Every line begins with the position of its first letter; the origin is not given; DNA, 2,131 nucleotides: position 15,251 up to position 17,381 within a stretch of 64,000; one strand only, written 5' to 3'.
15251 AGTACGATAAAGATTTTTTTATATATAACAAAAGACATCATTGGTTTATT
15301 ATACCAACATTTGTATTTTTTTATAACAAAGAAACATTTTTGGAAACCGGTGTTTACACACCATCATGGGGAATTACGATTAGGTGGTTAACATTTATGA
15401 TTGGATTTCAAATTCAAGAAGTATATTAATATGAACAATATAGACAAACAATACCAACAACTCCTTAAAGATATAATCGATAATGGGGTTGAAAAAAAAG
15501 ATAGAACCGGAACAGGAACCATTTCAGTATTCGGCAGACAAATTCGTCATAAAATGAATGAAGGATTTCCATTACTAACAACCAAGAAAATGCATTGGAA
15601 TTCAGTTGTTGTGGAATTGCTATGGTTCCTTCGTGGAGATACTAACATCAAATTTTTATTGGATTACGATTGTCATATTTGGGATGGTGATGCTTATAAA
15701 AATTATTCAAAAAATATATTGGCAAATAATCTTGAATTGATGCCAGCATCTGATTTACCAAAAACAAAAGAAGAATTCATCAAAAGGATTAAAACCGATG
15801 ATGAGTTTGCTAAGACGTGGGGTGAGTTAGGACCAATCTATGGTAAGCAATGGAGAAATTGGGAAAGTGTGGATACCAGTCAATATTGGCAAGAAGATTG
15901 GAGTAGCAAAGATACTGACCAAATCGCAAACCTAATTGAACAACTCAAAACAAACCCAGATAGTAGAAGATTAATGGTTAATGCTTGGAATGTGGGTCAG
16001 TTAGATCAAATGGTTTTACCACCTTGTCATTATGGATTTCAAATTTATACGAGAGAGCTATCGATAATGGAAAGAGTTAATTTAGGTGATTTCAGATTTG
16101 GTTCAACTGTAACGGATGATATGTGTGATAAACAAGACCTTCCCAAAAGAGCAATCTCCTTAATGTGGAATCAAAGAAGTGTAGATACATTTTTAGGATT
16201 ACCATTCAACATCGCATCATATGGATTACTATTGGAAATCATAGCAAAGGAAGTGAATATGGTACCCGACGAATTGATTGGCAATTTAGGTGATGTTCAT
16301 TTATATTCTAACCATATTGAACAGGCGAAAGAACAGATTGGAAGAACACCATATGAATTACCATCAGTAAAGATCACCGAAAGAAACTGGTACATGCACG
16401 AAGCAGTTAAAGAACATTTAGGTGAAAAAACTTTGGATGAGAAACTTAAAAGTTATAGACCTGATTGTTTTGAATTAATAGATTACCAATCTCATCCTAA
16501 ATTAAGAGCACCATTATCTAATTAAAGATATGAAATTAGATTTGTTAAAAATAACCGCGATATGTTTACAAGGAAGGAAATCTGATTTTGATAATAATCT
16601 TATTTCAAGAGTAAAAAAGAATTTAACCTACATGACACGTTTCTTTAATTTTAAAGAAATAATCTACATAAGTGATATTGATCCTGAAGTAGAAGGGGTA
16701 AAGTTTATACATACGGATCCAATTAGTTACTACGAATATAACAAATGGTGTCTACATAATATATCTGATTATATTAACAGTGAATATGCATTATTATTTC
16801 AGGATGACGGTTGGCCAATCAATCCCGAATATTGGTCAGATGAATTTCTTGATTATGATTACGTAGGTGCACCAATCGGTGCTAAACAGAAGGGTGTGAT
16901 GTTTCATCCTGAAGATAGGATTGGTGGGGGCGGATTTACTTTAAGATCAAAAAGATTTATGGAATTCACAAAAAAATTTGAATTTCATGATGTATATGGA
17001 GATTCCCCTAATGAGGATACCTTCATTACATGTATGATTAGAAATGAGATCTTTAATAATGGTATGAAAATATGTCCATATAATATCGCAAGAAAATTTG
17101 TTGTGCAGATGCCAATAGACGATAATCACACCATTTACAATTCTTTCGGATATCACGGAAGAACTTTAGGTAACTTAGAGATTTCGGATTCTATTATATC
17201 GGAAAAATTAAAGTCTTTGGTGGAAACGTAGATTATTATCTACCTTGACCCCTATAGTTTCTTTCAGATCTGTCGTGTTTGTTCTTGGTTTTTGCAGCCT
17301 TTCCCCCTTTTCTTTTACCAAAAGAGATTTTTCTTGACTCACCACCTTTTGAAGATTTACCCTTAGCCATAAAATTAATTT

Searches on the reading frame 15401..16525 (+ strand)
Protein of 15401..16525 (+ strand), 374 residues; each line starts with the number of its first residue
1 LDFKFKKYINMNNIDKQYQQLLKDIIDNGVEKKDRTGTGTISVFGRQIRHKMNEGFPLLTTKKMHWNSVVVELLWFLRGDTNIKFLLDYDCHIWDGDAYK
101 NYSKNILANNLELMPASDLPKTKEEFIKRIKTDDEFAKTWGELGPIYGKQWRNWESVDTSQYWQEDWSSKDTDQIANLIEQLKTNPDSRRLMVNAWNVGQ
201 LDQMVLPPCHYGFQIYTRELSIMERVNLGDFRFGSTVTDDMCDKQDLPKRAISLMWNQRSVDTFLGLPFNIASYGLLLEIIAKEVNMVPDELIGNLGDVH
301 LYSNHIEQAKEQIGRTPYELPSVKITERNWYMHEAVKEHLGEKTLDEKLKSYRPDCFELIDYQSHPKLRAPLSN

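Call 18: search_protein_families(library=pfam, proteins=[window:15401-16525:+], max_evalue=0.001)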
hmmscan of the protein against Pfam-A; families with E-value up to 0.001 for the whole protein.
window:15401-16525:+ (374 aa): 1 family
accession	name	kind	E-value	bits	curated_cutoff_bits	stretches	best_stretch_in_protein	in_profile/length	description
PF00303.24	Thymidylat_synt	-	7.1e-93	311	24.3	1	16-372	1-264/266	Thymidylate synthase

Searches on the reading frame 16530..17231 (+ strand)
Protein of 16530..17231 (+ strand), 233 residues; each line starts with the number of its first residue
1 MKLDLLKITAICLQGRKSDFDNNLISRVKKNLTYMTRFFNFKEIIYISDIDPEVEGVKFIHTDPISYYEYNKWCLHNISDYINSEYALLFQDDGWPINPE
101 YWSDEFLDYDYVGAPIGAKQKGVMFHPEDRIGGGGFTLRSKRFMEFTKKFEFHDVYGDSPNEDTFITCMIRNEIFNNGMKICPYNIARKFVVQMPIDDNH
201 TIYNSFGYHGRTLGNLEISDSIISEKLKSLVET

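Call 74: search_protein_families(library=pfam, proteins=[window:16530-17231:+], max_evalue=0.01)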
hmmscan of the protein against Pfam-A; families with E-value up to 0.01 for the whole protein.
window:16530-17231:+ (233 aa): 1 family
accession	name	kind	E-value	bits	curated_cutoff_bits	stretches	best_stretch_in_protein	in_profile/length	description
PF18922.5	DUF5672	-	8.6e-16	58.5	24.4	1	69-209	17-164/164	Protein of unknown function (DUF5672)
